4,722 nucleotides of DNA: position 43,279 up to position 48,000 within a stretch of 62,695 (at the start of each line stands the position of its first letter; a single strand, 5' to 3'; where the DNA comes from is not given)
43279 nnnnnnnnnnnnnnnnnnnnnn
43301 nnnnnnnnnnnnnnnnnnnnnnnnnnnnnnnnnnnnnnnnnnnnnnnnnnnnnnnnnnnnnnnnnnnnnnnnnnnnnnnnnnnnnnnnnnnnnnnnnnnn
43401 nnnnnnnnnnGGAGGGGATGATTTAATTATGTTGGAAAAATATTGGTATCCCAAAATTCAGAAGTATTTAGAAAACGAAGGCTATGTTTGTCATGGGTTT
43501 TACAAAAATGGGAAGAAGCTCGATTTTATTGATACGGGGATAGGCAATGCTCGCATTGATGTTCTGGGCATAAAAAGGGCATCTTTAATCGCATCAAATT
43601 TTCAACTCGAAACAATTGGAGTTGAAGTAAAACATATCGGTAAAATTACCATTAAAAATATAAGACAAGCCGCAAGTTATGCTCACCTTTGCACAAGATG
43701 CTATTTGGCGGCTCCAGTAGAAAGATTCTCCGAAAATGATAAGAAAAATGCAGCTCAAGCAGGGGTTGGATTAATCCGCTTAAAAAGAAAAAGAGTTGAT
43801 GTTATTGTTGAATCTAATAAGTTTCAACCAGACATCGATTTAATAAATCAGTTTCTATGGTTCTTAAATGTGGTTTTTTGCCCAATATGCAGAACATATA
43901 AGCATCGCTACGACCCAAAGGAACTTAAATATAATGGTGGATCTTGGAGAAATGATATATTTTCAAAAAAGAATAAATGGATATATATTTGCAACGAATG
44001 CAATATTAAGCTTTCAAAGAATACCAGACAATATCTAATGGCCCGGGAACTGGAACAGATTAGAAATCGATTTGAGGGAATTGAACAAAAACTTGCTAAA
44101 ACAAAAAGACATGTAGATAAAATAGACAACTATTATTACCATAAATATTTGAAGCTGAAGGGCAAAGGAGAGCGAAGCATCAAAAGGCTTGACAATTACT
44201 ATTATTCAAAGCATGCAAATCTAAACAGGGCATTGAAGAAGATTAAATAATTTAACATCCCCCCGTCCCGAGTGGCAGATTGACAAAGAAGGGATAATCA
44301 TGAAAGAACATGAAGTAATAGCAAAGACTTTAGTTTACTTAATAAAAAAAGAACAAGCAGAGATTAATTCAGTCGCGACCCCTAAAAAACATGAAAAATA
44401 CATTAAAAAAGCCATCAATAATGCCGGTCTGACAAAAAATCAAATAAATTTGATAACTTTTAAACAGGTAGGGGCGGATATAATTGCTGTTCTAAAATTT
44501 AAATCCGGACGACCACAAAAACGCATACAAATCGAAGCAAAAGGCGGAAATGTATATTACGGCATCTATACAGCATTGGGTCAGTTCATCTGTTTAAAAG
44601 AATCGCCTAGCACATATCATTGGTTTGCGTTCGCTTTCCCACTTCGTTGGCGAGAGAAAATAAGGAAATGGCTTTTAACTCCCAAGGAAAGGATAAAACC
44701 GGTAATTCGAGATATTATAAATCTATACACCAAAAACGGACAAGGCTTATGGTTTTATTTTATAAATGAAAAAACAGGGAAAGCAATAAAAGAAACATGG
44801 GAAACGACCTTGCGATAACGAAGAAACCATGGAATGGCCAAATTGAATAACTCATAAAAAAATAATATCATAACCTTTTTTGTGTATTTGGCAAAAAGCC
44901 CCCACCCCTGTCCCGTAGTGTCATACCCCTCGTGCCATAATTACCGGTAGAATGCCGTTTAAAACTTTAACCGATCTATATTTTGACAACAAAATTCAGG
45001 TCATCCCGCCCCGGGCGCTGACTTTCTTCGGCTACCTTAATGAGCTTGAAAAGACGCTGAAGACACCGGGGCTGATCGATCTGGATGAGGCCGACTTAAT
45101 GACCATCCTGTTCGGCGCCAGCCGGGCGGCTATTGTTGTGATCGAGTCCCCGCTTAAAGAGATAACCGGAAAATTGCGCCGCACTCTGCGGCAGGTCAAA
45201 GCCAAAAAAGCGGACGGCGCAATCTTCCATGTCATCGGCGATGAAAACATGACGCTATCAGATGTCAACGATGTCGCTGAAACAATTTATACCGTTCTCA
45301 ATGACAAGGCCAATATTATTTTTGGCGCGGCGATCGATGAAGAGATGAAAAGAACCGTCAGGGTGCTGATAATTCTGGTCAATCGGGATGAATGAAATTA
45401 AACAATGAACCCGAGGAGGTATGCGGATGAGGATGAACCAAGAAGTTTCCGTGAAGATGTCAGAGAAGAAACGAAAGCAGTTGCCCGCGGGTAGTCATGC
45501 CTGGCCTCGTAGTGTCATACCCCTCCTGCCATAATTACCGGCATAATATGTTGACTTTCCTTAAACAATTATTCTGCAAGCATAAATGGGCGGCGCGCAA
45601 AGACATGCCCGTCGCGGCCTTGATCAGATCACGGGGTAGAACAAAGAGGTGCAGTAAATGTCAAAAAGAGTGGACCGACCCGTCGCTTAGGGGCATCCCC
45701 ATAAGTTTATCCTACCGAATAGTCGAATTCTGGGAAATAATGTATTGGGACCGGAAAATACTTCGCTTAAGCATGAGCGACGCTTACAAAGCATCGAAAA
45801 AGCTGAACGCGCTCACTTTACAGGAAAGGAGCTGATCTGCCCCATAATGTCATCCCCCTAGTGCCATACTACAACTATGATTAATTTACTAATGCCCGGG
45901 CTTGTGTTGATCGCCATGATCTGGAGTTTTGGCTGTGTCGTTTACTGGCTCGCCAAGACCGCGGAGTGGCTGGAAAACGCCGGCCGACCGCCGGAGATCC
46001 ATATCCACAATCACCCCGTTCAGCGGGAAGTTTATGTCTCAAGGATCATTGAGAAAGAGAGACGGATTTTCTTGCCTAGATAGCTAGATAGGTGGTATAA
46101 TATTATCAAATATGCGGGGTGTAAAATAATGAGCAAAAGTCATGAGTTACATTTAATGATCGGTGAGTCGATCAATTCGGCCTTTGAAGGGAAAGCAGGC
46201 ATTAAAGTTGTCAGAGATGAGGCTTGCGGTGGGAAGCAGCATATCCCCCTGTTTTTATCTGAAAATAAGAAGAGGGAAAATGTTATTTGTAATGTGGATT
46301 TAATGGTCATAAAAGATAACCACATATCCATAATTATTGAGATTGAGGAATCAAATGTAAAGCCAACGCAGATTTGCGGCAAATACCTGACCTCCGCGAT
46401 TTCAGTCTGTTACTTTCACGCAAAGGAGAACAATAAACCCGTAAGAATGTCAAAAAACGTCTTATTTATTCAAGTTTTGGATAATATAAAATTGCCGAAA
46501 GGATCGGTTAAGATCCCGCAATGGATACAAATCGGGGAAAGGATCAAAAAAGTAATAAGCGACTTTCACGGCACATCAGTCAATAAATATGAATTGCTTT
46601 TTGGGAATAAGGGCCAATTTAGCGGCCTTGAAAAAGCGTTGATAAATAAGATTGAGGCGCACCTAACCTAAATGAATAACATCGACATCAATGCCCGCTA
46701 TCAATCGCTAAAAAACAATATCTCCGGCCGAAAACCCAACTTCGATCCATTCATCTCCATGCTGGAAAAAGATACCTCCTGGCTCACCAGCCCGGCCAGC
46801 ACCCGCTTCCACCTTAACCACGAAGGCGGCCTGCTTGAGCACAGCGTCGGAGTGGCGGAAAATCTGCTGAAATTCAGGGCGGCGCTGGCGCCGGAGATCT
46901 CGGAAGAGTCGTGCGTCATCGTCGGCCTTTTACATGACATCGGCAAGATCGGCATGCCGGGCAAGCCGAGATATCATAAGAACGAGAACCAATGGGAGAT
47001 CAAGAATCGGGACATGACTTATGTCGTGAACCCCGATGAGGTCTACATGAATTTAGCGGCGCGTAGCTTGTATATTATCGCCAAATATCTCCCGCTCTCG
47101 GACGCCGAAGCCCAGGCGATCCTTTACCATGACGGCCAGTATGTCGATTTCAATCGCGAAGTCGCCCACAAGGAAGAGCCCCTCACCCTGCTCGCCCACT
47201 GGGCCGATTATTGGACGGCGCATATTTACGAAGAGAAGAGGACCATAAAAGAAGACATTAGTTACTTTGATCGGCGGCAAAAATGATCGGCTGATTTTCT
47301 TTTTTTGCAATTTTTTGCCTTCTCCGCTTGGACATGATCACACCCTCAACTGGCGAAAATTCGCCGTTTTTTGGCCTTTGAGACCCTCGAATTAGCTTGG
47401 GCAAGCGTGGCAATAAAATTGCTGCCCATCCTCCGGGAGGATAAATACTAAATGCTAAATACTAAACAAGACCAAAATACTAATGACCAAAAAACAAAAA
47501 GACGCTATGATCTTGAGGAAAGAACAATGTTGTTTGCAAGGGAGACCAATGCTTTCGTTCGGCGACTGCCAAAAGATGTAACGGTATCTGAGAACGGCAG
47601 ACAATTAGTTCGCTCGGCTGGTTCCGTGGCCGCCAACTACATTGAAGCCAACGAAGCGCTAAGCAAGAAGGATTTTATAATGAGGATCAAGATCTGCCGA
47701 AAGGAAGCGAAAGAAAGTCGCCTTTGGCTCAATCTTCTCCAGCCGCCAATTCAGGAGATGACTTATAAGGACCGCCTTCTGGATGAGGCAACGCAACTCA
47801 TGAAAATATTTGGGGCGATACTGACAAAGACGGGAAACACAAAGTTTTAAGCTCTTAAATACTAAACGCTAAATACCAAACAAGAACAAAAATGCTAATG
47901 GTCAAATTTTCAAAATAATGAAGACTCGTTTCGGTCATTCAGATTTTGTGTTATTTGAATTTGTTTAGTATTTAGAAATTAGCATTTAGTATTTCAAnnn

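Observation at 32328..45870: Seven copies of a 26-nt promoter-like element TA(A/G).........-N8-YATAAT tie together the island and a surE cassette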

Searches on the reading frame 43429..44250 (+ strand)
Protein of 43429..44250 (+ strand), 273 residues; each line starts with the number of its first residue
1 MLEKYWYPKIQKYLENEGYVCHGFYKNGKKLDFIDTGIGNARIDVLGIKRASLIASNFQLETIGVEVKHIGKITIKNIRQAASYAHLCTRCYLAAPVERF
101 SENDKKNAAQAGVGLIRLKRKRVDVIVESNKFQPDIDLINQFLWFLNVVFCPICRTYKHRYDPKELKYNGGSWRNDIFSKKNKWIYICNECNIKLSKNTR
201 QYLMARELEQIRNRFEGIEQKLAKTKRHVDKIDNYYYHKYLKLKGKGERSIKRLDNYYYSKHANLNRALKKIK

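Call 10: search_protein_families(library=pfam, proteins=[window:43429-44250:+], max_evalue=0.01)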
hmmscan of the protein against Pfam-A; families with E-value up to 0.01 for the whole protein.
window:43429-44250:+ (273 aa): 1 family
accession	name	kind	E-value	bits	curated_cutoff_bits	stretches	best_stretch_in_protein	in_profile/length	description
PF24443.1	DUF7562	-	0.0054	17.4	27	0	148-211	11-69/95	Family of unknown function (DUF7562)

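Call 68: search_protein_families(library=pfam, proteins=[window:43429-44250:+], max_evalue=0.01)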
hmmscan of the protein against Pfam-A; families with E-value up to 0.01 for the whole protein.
window:43429-44250:+ (273 aa): 1 family
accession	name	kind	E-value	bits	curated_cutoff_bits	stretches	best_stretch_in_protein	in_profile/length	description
PF24443.1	DUF7562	-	0.0054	17.4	27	0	148-211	11-69/95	Family of unknown function (DUF7562)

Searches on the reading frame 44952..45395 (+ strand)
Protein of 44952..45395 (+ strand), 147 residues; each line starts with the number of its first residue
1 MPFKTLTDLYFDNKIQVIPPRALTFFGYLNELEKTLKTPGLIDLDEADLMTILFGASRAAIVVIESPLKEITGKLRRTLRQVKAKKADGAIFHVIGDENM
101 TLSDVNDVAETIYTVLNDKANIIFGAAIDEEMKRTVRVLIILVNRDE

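Call 10: search_protein_families(library=pfam, proteins=[window:44952-45395:+], max_evalue=0.01)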
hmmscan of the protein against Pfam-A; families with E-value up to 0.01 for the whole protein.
window:44952-45395:+ (147 aa): 1 family
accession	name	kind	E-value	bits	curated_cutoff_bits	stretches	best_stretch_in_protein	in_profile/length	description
PF12327.13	FtsZ_C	-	7.3e-15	55.5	27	1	75-142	24-91/95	FtsZ family, C-terminal domain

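Call 11: find_encoding_contigs(protein=window:44952-45395:+, flank=10000, max_places=10)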
Protein window:44952-45395:+ (147 aa): 19 contigs read that carry it; 10 places shown.
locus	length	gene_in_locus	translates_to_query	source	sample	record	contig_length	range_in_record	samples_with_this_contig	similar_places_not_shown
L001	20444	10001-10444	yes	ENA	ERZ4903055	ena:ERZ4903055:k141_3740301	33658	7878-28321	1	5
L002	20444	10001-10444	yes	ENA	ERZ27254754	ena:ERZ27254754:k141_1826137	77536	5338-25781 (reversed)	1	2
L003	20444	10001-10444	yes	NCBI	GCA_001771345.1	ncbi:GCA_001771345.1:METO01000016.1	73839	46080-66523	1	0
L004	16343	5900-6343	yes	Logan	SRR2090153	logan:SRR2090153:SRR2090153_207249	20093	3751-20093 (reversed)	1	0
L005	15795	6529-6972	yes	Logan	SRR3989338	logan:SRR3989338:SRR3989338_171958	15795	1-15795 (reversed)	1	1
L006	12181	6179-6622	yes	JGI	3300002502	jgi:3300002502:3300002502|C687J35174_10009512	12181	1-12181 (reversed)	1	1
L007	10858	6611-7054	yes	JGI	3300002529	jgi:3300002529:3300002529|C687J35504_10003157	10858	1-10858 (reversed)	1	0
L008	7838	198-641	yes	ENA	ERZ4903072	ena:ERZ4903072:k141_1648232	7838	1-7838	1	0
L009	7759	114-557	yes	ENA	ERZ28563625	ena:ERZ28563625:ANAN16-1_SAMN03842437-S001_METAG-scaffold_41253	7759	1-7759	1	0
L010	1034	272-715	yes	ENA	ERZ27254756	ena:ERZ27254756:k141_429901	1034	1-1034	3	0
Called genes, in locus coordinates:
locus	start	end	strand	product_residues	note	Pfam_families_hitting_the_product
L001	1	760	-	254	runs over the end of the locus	PF01975:SurE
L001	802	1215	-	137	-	-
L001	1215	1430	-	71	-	-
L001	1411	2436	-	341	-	PF13401:AAA_22 (faint), PF00004:AAA, PF07724:AAA_2, PF07728:AAA_5 (faint), PF13173:AAA_14 (faint)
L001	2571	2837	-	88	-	PF04472:SepF (weak)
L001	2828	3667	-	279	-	PF08423:Rad51 (faint), PF03796:DnaB_C (weak), PF13481:AAA_25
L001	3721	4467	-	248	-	PF00308:Bac_DnaA, PF01695:IstB_IS21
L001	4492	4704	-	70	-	-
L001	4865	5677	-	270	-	-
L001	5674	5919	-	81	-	-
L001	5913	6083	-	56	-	-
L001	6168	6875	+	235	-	-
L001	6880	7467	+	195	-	-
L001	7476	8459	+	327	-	PF13280:WYL, PF25583:WCX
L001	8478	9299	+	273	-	-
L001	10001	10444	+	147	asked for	PF12327:FtsZ_C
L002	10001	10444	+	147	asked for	PF12327:FtsZ_C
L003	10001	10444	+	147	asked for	PF12327:FtsZ_C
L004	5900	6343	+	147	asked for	PF12327:FtsZ_C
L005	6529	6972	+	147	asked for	PF12327:FtsZ_C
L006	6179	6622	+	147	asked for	PF12327:FtsZ_C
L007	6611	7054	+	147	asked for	PF12327:FtsZ_C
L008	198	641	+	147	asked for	PF12327:FtsZ_C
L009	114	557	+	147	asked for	PF12327:FtsZ_C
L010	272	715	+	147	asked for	PF12327:FtsZ_C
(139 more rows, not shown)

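Call 40: search_protein_families(library=padloc, proteins=[window:44952-45395:+], max_evalue=0.001)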
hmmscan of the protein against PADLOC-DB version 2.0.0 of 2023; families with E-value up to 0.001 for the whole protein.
window:44952-45395:+ (147 aa): 0 families

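Call 70: search_solved_structures(query=window:44952-45395:+, max_evalue=0.001, show_alignments=2)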
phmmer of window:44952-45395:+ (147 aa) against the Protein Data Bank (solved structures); distinct sequences matched with E-value up to 0.001: 38.
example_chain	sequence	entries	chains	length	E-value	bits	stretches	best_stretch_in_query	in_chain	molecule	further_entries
1w5e_A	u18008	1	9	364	5.5e-13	52.4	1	34-143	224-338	FTSZ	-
1w58_1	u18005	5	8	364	8.4e-13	51.8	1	34-143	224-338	CELL DIVISION PROTEIN FTSZ HOMOLOG 1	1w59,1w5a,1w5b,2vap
1fsz_A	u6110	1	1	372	8.8e-13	51.8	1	34-143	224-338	FTSZ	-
6y1u_A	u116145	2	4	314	6.2e-09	39.3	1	34-143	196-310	Cell division protein FtsZ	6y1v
6ym9_A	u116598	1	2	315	6.2e-09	39.3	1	34-143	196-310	Cell division protein FtsZ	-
6ym1_A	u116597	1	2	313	6.8e-09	39.2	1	34-143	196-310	Cell division protein FtsZ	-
5zue_A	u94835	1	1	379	8.6e-09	38.9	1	35-143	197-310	Cell division protein FtsZ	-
14uh_A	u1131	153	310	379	8.6e-09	38.9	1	35-143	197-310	Cell division protein FtsZ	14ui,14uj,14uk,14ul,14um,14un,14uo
1rlu_A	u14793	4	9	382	8.8e-09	38.8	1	35-143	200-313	Cell division protein ftsZ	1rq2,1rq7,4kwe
4e6e_A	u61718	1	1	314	1.3e-08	38.2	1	35-143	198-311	Cell division protein ftsZ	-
2rhh_A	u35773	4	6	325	2.2e-08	37.5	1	34-141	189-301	Cell Division Protein ftsZ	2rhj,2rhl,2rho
4u39_A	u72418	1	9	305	2.2e-08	37.5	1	34-141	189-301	Cell division protein FtsZ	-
2vam_A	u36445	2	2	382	3e-08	37.1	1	34-142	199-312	CELL DIVISION PROTEIN FTSZ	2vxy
8grw_A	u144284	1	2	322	1.1e-07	35.3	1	35-142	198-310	Cell division protein FtsZ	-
7yop_A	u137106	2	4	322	1.2e-07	35.2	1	35-142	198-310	Cell division protein FtsZ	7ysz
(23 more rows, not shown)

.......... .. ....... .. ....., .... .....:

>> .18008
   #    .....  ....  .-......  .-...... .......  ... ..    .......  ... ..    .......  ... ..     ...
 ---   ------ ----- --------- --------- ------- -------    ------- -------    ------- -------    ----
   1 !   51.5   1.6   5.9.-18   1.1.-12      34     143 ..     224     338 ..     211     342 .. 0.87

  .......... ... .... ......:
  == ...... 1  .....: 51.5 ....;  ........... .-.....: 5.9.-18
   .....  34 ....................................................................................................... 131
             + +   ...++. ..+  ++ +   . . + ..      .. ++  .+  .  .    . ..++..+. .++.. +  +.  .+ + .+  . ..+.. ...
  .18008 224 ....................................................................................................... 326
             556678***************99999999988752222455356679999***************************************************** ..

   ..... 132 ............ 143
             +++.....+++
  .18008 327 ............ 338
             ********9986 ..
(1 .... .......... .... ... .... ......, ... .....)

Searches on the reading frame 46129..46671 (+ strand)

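Call 42: search_protein_families(library=pfam, proteins=[window:46129-46671:+], max_evalue=0.01)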
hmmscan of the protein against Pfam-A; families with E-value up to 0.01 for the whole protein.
window:46129-46671:+ (180 aa): 1 family
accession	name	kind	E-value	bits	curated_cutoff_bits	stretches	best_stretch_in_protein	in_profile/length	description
PF22356.1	MACPF_b-prism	-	0.0043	17.3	26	0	13-57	11-54/150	MACPF/perforin-like, beta-prism domain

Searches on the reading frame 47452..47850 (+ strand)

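Call 42: search_protein_families(library=pfam, proteins=[window:47452-47850:+], max_evalue=0.01)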
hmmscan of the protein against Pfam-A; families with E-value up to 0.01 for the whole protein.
window:47452-47850:+ (132 aa): 1 family
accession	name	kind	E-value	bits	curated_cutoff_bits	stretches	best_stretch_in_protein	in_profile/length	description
PF05635.17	23S_rRNA_IVP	-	4.2e-11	43.4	33.8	1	23-97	7-80/106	23S rRNA-intervening sequence protein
